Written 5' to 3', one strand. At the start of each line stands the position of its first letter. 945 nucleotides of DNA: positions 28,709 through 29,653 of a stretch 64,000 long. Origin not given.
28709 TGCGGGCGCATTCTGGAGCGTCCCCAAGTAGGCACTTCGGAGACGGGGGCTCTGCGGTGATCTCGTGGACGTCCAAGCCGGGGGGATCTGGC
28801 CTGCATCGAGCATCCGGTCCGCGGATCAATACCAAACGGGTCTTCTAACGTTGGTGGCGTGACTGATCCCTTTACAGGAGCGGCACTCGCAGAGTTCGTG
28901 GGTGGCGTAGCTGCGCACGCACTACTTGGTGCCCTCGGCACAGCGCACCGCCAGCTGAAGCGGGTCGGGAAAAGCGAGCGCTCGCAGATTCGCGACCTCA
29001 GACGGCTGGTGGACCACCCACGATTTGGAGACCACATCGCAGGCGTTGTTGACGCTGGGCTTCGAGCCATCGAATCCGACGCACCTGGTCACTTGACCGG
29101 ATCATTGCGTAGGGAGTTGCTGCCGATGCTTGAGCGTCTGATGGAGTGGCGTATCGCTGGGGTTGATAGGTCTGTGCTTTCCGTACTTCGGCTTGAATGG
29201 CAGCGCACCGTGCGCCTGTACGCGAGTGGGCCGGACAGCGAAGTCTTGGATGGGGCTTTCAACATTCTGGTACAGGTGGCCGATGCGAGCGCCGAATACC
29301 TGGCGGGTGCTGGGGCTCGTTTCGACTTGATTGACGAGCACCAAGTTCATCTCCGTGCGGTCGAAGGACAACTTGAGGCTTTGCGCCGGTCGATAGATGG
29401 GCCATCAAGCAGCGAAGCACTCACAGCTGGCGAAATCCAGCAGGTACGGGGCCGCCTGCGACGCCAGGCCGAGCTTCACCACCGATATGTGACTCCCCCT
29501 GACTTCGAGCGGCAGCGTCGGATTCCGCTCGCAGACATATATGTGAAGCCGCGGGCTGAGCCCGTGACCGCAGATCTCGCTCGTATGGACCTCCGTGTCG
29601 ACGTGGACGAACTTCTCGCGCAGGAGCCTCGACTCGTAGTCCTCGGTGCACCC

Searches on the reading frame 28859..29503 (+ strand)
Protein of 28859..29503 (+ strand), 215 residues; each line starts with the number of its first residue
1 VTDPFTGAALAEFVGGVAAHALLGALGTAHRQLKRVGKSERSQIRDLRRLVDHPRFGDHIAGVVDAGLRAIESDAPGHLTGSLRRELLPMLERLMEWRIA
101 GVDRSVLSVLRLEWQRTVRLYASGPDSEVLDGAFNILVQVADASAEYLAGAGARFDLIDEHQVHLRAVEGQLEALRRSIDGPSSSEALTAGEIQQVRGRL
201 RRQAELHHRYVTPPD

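Call 53: predict_structure(alignment_id=A4)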
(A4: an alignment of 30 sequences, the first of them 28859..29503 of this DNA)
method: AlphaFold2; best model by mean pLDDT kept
length: 215 residues; sequences in the alignment: 30
mean_pLDDT: 82.1   pTM: 0.74
mean pLDDT of the five models: 82.1, 78.1, 76.4, 75.9, 75.2
residues with pLDDT >= 90: 61; 70-90: 126; 50-70: 25; < 50: 3
segments of 3 or more residues with pLDDT < 50: none
pLDDT, mean of each block of 10 residues (from residue 1): 68 89 88 79 91 93 91 64 84 90 87 88 80 93 94 79 75 76 72 83 73 56
secondary structure, 60 per line:
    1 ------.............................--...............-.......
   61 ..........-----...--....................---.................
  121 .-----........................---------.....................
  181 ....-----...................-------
elements in order: H7-35 H38-52 H54-70 H81-100 H104-121 H127-150 H160-184 H190-208

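Call 57: fold_search(model_id=the predicted structure, library=pdb)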
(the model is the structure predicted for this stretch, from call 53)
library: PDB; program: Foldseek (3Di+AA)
matches with E <= 10: 158; with E <= 0.001: 0
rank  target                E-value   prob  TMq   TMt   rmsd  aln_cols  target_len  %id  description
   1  6m9a_A                8.1e-01  0.13  0.18  0.23  11.7       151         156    9  Bordetella pertussis globin coupled sensor regulatory domain (BpeGReg) (released 2018-11-14)
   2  9dse_A                9.0e-01  0.12  0.18  0.23  11.6       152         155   10  Cyanide-ligated Bordetella pertussis globin coupled sensor regulatory domain (released 2025-12-24)
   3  7rut_D                9.4e-01  0.15  0.18  0.21  13.2       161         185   10  Structure of Human ATP:Cobalamin Adenosyltransferase R190C bound to ATP (released 2021-11-24)
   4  9dse_C                1.1e+00  0.10  0.18  0.23  12.2       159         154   11  Cyanide-ligated Bordetella pertussis globin coupled sensor regulatory domain (released 2025-12-24)
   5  9dsf_A                1.1e+00  0.10  0.18  0.23  12.2       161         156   10  Cyanide-ligated Bordetella pertussis globin coupled sensor regulatory domain S68A (released 2025-12-24)
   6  6d5x_C                1.2e+00  0.15  0.19  0.22  12.7       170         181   12  Structure of Human ATP:Cobalamin Adenosyltransferase bound to ATP, Adenosylcobalamin, and Triphosphate (released 2018-10-10)
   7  1gu9_F                1.3e+00  0.12  0.20  0.24  13.3       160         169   15  Crystal Structure of Mycobacterium tuberculosis Alkylperoxidase AhpD (released 2002-02-14)
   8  9dsf_C                1.4e+00  0.09  0.18  0.23  11.6       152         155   10  Cyanide-ligated Bordetella pertussis globin coupled sensor regulatory domain S68A (released 2025-12-24)
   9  7uw9_h                1.5e+00  0.16  0.23  0.30  17.2       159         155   10  Citrus V-ATPase State 1, H in contact with subunit a (released 2022-07-06)
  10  8uqu_B                1.7e+00  0.06  0.16  0.14  20.1       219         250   16  Crystal Structure of N-terminal Domain of Fic Family Protein from Bordetella bronchiseptica (released 2024-10-30)
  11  1lw1_A                1.7e+00  0.10  0.20  0.23  13.3       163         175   15  Crystal Structure Of Mycobacterium Tuberculosis Alkylperoxidase Ahpd H137F mutant (released 2002-07-17)
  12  7uw9_i                1.8e+00  0.15  0.24  0.31  18.8       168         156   14  Citrus V-ATPase State 1, H in contact with subunit a (released 2022-07-06)
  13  2z0n                  1.8e+00  0.04  0.14  0.13  33.0       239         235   12  Crystal structure of APPL1-BAR domain (released 2008-05-13)
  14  4zvb_A                1.9e+00  0.08  0.17  0.22  12.7       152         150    9  Crystal structure of globin domain of the E. coli DosC - form II (ferrous) (released 2015-11-11)
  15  6m9a_C                1.9e+00  0.08  0.18  0.23  11.7       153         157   10  Bordetella pertussis globin coupled sensor regulatory domain (BpeGReg) (released 2018-11-14)
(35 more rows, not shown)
